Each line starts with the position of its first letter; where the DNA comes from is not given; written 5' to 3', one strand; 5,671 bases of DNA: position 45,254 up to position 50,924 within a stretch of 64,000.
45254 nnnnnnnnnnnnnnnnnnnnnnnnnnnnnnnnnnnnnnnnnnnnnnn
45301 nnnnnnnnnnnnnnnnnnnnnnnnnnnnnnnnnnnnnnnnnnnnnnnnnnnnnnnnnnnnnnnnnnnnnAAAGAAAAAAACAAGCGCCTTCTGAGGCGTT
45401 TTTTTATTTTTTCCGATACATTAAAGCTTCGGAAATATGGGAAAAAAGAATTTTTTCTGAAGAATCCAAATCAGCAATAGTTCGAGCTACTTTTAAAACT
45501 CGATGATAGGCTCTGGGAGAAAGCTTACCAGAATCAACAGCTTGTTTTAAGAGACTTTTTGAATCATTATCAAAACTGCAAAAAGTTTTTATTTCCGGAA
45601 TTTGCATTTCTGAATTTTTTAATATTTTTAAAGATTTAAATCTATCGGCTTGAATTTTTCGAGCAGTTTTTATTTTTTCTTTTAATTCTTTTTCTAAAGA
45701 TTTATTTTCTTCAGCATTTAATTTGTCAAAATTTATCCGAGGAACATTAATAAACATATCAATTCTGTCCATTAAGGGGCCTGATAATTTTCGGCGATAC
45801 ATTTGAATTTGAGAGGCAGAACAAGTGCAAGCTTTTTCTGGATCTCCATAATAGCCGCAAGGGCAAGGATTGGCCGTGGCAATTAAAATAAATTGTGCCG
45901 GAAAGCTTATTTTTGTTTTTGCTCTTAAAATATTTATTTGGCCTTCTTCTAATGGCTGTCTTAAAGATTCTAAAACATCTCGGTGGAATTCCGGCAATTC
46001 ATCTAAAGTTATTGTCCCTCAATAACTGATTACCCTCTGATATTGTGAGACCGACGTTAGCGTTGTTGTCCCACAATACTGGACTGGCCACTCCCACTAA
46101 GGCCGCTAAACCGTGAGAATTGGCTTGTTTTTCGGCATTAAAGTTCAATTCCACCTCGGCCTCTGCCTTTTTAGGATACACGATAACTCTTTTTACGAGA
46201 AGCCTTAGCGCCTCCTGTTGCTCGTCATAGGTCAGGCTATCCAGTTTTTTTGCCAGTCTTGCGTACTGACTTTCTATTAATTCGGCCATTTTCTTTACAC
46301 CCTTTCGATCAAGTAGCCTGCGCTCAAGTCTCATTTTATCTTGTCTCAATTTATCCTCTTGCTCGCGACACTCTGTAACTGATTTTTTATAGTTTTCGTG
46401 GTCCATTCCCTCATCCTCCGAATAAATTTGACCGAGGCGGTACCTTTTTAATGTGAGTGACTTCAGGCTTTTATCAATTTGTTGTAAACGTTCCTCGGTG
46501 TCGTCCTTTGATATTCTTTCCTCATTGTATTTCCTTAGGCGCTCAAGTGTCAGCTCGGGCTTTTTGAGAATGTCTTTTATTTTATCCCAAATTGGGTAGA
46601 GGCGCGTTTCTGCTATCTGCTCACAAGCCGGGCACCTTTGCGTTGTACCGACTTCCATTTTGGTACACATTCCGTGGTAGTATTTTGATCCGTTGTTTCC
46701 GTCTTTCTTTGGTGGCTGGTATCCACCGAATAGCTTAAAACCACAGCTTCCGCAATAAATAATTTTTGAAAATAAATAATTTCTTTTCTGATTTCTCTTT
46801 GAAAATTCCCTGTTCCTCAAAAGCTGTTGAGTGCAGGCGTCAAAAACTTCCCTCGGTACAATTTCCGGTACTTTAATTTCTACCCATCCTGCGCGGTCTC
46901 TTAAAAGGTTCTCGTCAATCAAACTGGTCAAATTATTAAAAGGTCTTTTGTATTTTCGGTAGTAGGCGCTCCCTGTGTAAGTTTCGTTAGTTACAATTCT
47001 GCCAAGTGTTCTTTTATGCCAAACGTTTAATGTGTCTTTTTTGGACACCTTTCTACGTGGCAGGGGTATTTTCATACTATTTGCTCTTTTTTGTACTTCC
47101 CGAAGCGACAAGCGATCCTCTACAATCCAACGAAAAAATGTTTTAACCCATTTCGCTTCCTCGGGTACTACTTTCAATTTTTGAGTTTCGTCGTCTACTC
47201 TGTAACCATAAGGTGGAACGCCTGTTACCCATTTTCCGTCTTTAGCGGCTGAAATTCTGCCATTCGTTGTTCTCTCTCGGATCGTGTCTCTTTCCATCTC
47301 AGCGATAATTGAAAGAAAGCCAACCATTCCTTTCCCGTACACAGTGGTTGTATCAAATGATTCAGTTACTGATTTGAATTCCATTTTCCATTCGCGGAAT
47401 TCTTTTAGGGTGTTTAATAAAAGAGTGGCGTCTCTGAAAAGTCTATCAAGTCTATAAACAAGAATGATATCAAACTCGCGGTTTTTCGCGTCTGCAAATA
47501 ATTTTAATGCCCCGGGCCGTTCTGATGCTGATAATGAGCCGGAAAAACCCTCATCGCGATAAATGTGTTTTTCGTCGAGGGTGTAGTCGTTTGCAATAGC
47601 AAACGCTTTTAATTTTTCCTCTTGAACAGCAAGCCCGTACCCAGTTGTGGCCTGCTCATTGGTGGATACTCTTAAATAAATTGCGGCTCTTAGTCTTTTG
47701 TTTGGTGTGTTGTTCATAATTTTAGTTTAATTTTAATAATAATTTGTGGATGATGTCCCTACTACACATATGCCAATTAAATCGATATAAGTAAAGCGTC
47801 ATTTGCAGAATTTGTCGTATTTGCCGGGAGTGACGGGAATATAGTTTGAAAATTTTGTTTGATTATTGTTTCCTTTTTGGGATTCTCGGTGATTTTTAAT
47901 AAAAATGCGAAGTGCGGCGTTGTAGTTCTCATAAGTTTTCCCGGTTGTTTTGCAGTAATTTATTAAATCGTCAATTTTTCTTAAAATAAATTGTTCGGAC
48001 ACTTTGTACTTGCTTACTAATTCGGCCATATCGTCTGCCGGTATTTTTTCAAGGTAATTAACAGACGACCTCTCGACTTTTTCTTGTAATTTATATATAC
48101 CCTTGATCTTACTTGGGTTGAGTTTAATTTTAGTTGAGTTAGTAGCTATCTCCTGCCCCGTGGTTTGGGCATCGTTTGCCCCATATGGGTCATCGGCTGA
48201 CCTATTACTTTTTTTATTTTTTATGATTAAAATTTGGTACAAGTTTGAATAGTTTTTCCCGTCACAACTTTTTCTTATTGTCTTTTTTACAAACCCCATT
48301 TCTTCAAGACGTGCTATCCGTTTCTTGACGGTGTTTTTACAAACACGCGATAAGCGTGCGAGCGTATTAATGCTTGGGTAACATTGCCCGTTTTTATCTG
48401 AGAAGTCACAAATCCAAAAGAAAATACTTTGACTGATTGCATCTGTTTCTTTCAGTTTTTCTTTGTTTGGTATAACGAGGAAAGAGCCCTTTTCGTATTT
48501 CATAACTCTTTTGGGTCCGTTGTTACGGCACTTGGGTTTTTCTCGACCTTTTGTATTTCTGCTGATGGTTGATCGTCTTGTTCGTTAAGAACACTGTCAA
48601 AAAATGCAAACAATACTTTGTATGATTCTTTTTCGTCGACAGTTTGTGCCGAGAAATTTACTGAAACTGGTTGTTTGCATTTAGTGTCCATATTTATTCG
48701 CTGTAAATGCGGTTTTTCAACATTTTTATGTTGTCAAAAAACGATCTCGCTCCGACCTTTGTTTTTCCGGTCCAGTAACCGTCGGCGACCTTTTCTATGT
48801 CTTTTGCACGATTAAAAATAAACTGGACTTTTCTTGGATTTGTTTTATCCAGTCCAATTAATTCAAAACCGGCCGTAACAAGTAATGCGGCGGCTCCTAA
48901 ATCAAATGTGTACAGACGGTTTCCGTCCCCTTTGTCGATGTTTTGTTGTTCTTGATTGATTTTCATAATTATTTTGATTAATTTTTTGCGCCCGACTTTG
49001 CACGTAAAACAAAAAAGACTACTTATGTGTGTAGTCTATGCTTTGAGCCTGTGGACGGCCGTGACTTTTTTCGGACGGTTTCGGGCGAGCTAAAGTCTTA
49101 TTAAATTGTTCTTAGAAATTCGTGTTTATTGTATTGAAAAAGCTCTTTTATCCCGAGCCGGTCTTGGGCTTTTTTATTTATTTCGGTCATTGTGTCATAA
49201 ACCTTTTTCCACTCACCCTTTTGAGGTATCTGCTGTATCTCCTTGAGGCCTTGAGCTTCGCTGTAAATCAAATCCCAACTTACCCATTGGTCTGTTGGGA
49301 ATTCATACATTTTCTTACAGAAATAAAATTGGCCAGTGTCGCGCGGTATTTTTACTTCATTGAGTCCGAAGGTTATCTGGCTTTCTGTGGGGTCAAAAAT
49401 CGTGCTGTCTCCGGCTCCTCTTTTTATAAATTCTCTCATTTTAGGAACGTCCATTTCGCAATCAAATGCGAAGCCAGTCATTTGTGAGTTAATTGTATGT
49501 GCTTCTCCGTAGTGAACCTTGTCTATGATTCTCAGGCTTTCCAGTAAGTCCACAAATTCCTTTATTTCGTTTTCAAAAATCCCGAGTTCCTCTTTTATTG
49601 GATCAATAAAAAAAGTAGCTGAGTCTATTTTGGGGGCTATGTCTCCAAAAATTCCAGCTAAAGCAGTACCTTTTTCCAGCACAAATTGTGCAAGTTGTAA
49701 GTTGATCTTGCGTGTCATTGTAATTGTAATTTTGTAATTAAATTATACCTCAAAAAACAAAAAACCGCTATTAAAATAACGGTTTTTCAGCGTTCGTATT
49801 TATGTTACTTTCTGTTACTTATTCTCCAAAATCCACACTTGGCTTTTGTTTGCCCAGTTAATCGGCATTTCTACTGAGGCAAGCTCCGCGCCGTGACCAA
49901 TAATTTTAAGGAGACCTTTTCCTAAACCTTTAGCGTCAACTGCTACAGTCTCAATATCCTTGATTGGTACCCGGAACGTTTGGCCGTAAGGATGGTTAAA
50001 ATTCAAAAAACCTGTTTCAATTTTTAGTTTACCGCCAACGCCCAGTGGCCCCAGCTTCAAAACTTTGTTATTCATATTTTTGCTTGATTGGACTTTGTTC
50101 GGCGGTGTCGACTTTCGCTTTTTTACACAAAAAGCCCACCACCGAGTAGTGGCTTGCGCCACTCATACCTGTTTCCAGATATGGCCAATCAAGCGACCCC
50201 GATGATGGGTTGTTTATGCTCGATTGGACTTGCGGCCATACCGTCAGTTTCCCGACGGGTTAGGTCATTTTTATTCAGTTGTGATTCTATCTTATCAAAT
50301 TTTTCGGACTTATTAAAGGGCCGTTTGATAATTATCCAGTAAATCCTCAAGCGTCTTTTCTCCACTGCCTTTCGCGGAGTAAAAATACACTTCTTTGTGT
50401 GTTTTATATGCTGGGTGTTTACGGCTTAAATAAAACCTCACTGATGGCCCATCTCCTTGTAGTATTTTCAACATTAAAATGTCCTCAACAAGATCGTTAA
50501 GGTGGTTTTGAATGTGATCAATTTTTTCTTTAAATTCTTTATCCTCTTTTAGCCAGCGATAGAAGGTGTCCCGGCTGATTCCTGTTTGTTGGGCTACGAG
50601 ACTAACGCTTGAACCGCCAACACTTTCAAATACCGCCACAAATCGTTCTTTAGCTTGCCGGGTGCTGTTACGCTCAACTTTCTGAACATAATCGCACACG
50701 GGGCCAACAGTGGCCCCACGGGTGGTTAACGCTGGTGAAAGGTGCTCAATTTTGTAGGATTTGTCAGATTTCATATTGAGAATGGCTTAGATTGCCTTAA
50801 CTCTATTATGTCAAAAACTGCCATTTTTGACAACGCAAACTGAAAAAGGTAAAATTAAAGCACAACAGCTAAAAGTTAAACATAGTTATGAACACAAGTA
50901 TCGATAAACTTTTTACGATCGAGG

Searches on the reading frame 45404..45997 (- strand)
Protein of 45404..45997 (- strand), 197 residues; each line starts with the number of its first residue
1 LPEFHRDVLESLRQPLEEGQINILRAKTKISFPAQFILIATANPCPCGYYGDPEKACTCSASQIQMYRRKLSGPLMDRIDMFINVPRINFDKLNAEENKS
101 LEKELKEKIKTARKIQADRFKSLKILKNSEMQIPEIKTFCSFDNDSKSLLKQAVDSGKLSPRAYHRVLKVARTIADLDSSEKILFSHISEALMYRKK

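Call 38: search_protein_families(library=ncbifam, proteins=[window:45404-45997:-], max_evalue=1e-10)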
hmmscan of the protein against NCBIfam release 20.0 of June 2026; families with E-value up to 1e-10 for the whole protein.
window:45404-45997:- (197 aa): 2 families
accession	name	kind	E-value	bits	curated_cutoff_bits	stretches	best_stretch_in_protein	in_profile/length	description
TIGR00368.1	TIGR00368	hypoth_equivalog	8e-65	219.3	362.4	1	2-195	305-499/499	YifB family Mg chelatase-like AAA ATPase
NF007365.0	PRK09862.1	equivalog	2.2e-39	135.4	530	1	1-195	303-492/506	YifB family Mg chelatase-like AAA ATPase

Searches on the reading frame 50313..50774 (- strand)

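Call 3: search_protein_families(library=pfam, proteins=[window:50313-50774:-], max_evalue=0.01)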
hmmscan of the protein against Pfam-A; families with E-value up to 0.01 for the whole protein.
window:50313-50774:- (153 aa): 7 families
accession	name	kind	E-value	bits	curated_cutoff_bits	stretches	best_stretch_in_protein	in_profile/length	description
PF13022.12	HTH_Tnp_1_2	-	3.6e-05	24.3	27.9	1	55-119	27-96/122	Helix-turn-helix of insertion element transposase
PF13551.12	HTH_29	-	8e-05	23.1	28.1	1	54-77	12-35/64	Winged helix-turn helix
PF13518.12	HTH_28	-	0.00015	22.2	25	1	47-76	5-34/52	Helix-turn-helix domain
PF01527.26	HTH_Tnp_1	-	0.00018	22.1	24.1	1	38-80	8-49/75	Transposase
PF13384.12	HTH_23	-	0.00037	20.7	24.6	1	42-76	5-39/50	Homeodomain-like domain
PF02796.21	HTH_7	-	0.00053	20.5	23.8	1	54-76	21-43/45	Helix-turn-helix domain of resolvase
PF16677.11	GP3_package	-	0.007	16.9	29.4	0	26-94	16-74/105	DNA-packaging protein gp3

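Call 4: search_protein_families(library=ncbifam, proteins=[window:50313-50774:-], max_evalue=0.01)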
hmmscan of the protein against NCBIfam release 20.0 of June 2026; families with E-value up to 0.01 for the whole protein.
window:50313-50774:- (153 aa): 4 families
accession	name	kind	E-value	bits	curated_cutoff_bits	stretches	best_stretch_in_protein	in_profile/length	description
TIGR03968.1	mycofact_TetR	equivalog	0.002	17.8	224.9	1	41-105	14-85/190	mycofactocin system transcriptional regulator MftR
NF033577.2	transpos_IS481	equivalog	0.0031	17.1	224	1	53-82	12-41/284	IS481 family transposase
NF047595.1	IS66_ISRel24_TnpA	equivalog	0.0054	17.3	74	1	37-79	5-46/113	IS66-like element accessory protein TnpA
NF033516.0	transpos_IS3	equivalog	0.0057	15.9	160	1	30-92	78-139/369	IS3 family transposase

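Call 5: search_protein_families(library=padloc, proteins=[window:50313-50774:-], max_evalue=1)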
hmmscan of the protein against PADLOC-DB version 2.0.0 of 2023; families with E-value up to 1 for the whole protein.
window:50313-50774:- (153 aa): 2 families
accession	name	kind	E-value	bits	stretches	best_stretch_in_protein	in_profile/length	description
PDLC04133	mad1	-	0.00025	19.3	1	57-78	8-29/60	mads_1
PDLC02590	DrmC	-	0.037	12.5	1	39-75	5-42/88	DrmC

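Call 6: search_protein_families(library=phrogs, proteins=[window:50313-50774:-], max_evalue=0.1)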
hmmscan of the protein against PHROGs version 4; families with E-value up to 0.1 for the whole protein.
window:50313-50774:- (153 aa): 20 families
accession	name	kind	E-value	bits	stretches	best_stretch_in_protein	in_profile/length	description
phrog_4044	-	head and packaging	8e-07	29.7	1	32-94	19-80/180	terminase small subunit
phrog_4102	-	head and packaging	1.3e-06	29.7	1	37-128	15-114/166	terminase small subunit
phrog_24579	-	head and packaging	1.8e-06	29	1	55-120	32-100/126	terminase small subunit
phrog_3218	-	head and packaging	9.8e-05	23.2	1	34-93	13-72/152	terminase small subunit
phrog_309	-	head and packaging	0.00014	23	1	63-128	165-255/319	terminase small subunit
phrog_2538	-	head and packaging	0.00015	22.9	1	49-98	15-62/129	terminase small subunit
phrog_1482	-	head and packaging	0.00019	22.1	1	32-87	8-64/147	terminase small subunit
phrog_4494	-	unknown function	0.00071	21.1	1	54-88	18-52/109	-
phrog_157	-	integration and excision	0.0022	18.1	1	53-86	214-248/580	transposase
phrog_11423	-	unknown function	0.0048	17.6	1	41-83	10-51/176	-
phrog_6425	-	unknown function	0.012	16.9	1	24-80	43-98/99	-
phrog_7344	-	head and packaging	0.012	16.8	1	60-103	34-79/161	terminase small subunit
phrog_5497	-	DNA, RNA and nucleotide metabolism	0.012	16.8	1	50-77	37-64/65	HTH DNA binding protein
phrog_16647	-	unknown function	0.015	16.2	1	35-79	11-54/58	-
phrog_310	-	integration and excision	0.017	14.9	1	26-91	113-183/696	transposase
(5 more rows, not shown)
